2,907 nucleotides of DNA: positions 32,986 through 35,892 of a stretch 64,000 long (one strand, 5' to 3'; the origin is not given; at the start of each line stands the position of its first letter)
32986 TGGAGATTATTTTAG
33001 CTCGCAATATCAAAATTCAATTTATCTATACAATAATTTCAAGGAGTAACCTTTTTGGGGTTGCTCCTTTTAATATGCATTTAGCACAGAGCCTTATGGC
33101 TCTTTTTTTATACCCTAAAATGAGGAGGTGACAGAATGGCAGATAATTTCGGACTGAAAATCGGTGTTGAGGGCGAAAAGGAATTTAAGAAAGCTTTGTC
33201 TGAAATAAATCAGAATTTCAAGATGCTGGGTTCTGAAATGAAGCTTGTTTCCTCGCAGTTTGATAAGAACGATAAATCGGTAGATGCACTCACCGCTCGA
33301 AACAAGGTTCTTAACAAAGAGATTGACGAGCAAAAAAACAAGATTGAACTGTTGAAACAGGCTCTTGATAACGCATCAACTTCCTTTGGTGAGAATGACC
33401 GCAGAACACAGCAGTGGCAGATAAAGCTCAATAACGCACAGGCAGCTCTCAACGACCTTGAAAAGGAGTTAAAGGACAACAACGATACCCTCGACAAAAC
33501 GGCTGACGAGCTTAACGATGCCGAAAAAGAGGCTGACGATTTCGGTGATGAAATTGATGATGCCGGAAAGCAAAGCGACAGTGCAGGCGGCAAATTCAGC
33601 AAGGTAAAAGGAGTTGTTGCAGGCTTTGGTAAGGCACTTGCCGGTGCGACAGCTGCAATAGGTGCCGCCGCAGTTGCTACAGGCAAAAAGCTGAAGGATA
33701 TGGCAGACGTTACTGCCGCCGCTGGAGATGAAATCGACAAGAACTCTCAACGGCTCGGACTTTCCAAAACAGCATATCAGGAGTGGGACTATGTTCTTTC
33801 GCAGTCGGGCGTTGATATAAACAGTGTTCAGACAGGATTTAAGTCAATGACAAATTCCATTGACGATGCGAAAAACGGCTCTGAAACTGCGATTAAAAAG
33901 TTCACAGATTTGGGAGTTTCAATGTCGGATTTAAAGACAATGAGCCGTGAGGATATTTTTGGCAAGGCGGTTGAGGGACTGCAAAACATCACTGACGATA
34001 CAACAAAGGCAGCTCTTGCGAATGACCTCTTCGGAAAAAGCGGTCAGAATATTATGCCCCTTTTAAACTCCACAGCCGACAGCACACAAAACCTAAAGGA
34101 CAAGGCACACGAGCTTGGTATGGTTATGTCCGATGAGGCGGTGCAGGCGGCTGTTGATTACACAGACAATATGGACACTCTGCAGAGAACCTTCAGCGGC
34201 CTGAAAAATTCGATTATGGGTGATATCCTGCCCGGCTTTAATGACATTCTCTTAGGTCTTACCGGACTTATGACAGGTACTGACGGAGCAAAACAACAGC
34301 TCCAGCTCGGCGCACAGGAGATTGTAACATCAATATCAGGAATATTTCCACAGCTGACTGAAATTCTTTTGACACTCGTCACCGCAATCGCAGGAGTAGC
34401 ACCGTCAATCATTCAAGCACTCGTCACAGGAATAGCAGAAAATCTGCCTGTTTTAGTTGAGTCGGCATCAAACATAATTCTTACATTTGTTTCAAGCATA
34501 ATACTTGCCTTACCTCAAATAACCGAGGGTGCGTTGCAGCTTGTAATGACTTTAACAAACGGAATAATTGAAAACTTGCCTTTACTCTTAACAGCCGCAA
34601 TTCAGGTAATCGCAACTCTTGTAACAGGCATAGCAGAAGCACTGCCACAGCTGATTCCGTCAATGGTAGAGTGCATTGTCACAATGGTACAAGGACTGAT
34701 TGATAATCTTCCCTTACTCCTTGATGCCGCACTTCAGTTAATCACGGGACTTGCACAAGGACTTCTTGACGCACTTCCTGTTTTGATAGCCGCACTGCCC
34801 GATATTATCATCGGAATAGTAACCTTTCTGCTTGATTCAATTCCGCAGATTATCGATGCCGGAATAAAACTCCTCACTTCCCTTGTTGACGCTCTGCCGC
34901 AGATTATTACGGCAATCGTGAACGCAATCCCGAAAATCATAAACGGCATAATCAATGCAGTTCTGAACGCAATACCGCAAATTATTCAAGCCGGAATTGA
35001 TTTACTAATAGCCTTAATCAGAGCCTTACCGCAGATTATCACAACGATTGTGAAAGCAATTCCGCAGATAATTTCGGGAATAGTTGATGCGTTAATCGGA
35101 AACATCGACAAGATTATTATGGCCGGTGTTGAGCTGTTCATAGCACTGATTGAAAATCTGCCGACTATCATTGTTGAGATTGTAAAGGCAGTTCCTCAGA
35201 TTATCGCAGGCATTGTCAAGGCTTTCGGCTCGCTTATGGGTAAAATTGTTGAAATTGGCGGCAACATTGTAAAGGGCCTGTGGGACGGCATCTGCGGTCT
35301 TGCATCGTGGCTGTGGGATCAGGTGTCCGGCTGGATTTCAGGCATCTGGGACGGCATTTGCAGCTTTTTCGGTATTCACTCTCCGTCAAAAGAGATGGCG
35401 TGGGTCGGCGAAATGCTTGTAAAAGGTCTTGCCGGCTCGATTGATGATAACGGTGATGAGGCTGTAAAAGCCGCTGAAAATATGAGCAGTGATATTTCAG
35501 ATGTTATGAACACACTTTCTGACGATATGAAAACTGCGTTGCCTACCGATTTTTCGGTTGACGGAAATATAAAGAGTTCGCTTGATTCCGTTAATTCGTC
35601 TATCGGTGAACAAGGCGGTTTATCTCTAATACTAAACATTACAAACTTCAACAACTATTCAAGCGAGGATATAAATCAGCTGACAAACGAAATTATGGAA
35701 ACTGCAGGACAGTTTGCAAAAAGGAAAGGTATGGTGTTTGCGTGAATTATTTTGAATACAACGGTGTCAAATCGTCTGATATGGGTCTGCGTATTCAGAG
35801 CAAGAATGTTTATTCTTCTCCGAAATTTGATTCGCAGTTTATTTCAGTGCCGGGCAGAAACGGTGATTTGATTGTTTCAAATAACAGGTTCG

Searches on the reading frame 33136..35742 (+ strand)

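Call 68: search_protein_families(library=pfam, proteins=[window:33136-35742:+], max_evalue=0.001)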
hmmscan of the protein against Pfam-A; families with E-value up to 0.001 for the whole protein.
window:33136-35742:+ (869 aa): 3 families
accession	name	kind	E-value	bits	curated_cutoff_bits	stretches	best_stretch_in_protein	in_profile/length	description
PF05701.16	WEMBL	-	9.8e-06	25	35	1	13-190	280-456/562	Weak chloroplast movement under blue light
PF24627.1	PUMA_CC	-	0.00037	20.9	30.1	1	92-147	4-59/74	PUMA coiled-coil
PF00261.25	Tropomyosin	-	0.0006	19.8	38.6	0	23-149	17-143/242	Tropomyosin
